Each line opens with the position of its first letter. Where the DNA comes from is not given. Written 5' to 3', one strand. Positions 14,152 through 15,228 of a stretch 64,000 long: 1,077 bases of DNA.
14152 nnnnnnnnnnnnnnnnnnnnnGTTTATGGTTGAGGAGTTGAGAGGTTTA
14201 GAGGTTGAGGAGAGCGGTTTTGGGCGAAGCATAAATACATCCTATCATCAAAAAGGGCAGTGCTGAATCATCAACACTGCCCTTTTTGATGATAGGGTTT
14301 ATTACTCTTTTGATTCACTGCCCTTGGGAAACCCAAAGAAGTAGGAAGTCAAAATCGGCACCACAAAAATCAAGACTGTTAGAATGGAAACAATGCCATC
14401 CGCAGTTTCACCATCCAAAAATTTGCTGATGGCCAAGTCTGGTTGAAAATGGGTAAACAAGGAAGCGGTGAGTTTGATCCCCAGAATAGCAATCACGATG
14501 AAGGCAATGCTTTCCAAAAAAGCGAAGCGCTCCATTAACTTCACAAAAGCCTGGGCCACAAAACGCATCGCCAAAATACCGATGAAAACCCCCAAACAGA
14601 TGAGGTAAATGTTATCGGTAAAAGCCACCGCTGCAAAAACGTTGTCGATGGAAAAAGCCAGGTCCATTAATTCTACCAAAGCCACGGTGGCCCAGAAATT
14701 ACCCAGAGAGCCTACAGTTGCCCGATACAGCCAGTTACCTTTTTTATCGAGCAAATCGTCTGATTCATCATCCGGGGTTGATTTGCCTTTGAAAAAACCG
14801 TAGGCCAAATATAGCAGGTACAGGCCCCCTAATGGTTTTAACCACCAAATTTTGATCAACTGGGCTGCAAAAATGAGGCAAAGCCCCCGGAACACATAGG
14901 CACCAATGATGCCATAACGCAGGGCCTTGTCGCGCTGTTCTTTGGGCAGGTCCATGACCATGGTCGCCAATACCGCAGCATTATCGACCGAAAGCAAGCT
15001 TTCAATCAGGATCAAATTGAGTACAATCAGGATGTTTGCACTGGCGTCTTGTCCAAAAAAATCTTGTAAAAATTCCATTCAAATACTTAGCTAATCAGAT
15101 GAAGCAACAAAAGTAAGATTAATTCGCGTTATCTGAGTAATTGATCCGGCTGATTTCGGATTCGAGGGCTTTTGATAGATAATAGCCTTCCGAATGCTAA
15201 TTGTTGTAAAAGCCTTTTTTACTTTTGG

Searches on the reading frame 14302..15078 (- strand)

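Call 16: search_protein_families(library=pfam, proteins=[window:14302-15078:-], max_evalue=0.01)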
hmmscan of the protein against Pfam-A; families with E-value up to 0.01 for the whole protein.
window:14302-15078:- (258 aa): 2 families
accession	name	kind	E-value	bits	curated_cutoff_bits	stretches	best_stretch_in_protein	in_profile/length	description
PF03741.22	TerC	-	1.8e-51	174.8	27.8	1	21-205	2-176/178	Integral membrane protein TerC family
PF04332.21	DUF475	-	1.2e-06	29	27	1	131-207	184-262/293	Protein of unknown function (DUF475)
